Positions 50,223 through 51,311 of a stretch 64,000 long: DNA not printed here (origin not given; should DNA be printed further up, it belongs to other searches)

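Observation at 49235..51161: Secreted pentaheme cytochrome paired with a Tat-exported C_GCAxxG_C_C / split-Soret-like diheme protein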

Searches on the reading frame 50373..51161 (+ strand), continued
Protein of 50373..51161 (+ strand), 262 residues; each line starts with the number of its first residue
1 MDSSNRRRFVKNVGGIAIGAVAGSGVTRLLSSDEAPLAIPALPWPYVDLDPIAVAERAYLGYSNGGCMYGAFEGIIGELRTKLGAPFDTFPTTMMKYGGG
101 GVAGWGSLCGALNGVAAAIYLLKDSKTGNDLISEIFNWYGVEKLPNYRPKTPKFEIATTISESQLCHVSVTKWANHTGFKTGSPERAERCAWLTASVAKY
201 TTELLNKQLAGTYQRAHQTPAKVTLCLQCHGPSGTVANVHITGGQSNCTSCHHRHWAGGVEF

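Call 61: fold_search(model_id=the predicted structure, library=pdb)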
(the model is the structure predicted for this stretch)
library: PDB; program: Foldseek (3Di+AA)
matches with E <= 10: 90; with E <= 0.001: 1
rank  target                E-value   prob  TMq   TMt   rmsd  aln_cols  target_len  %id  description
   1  1h21_A                6.7e-13  1.00  0.68  0.73   4.5       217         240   36  A novel iron centre in the split-Soret cytochrome c from Desulfovibrio desulfuricans ATCC 27774 (released 2003-02-20)
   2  6h59_B                1.1e+00  0.04  0.14  0.17  18.0       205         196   15  Crystal structure of Mycobacterium tuberculosis phosphatidylinositol phosphate synthase (PgsA1) with CDP-DAG bound (released 2019-05-15)
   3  6wmv_A                1.9e+00  0.03  0.12  0.11  17.8       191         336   14  Structure of a phosphatidylinositol-phosphate synthase (PIPS) from Mycobacterium kansasii with evidence of substrate b (released 2020-05-27)
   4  6wmv_C                1.9e+00  0.03  0.13  0.11  17.9       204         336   14  Structure of a phosphatidylinositol-phosphate synthase (PIPS) from Mycobacterium kansasii with evidence of substrate b (released 2020-05-27)
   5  5ks8_C                1.9e+00  0.03  0.12  0.06  20.2       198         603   15  Crystal structure of two-subunit pyruvate carboxylase from Methylobacillus flagellatus (released 2016-10-19)
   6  6h59_A                2.1e+00  0.03  0.12  0.14  17.3       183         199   14  Crystal structure of Mycobacterium tuberculosis phosphatidylinositol phosphate synthase (PgsA1) with CDP-DAG bound (released 2019-05-15)
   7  6h5a_B                2.5e+00  0.02  0.13  0.15  17.2       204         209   14  Crystal structure of Mycobacterium tuberculosis phosphatidylinositol phosphate synthase (PgsA1) in complex with mangan (released 2019-05-15)
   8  3nog_A                2.6e+00  0.04  0.16  0.06  18.7       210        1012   14  Designed ankyrin repeat protein (DARPin) Binders to AcrB: Plasticity of the Interface (released 2011-05-18)
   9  3rfr_B                2.7e+00  0.02  0.14  0.15  20.8       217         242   12  Crystal Structure of particulate methane monooxygenase (pMMO) from Methylocystis sp. strain M (released 2011-11-23)
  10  7ruu_B                3.2e+00  0.04  0.17  0.23  13.8       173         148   10  Structure of Human ATP:Cobalamin Adenosyltransferase R190C bound to adenosylcobalamin (released 2021-11-24)
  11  3fr8_A                3.2e+00  0.02  0.11  0.07  16.4       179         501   12  rice Ketolacid reductoisomerase in complex with Mg2+-NADPH (released 2009-04-14)
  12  8dpw                  3.3e+00  0.06  0.16  0.23  18.4       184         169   15  The structure of Interleukin-11 Mutein (released 2023-11-29)
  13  1wvt_A                3.3e+00  0.02  0.14  0.19  14.0       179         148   12  Crystal structure of uncharacterized protein ST2180 from Sulfolobus tokodaii (released 2006-01-03)
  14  5xj8_A                3.9e+00  0.05  0.14  0.18  14.3       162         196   12  Crystal structure of PlsY (YgiH), an integral membrane glycerol 3-phosphate acyltransferase - the lysphosphatidic acid (released 2017-12-06)
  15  6pe2_A                3.9e+00  0.02  0.12  0.08  18.9       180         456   12  Drosophila P element transposase strand transfer complex (released 2019-10-30)
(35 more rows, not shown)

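Call 81: list_cluster_members(proteins=[window:50373-51161:+, window:49235-50194:+, P0004, P0005])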
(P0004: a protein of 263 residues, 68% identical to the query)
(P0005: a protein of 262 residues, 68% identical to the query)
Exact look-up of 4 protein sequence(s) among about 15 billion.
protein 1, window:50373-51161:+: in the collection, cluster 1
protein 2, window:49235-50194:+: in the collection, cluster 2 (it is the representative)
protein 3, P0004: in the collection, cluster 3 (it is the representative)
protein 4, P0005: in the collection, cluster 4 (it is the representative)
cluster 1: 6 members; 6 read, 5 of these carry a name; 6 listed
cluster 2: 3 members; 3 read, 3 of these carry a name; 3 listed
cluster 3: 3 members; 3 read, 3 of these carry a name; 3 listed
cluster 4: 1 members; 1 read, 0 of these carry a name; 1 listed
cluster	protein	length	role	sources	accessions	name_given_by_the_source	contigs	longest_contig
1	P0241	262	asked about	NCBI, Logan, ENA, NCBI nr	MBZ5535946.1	MAG: C-GCAxxG-C-C family protein [Acidobacteriia bacterium] | C-GCAxxG-C-C family protein [Terriglobia bacterium]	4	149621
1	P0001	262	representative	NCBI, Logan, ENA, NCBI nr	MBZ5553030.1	MAG: C-GCAxxG-C-C family protein [Acidobacteriia bacterium] | C-GCAxxG-C-C family protein [Terriglobia bacterium]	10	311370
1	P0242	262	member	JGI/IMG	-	Putative redox-active protein (C_GCAxxG_C_C)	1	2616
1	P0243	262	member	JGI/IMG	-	putative redox-active protein with C_GCAxxG_C_C motif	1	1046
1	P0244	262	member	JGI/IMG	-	putative redox-active protein with C_GCAxxG_C_C motif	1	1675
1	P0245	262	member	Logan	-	-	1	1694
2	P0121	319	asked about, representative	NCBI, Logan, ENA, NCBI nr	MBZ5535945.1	MAG: hypothetical protein LAO31_08315 [Acidobacteriia bacterium] | hypothetical protein [Terriglobia bacterium]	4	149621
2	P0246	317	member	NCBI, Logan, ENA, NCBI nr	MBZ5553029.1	MAG: NapC/NirT family cytochrome c [Acidobacteriia bacterium] | NapC/NirT family cytochrome c [Terriglobia bacterium]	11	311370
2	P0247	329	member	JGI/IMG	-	Cytochrome c554 and c-prime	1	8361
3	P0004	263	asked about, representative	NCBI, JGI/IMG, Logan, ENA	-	hypothetical protein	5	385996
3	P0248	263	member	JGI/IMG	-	hypothetical protein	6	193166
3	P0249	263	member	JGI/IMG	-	hypothetical protein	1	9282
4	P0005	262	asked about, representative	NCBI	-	-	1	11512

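Call 86: search_protein_representatives(protein=window:50373-51161:+)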
Query: 262 residues. Proteins with E-value up to 0.001 (for the whole library): 672; up to 1e-10: 460; up to 1e-30: 156. The best 150 are listed.
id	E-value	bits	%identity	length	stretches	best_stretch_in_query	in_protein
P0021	2.7e-92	325.4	61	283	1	1-253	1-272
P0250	7.2e-76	271.5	52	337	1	4-252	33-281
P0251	2.6e-70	253.3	39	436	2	39-240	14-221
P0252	1.1e-61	225.0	59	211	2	29-176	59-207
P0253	1.0e-60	221.8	49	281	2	32-255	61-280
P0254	8.8e-59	215.5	54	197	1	68-253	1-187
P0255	1.5e-56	208.1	44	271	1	4-252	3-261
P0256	1.1e-55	205.3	46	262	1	4-253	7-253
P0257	1.4e-55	204.9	45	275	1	4-253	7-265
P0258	5.2e-55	203.1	46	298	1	35-253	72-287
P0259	5.7e-54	199.7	45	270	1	34-253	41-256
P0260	2.6e-53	197.5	46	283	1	40-253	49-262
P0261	4.4e-53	196.8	47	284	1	31-252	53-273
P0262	1.3e-51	192.0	49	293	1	1-254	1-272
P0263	1.7e-50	188.3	41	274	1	3-256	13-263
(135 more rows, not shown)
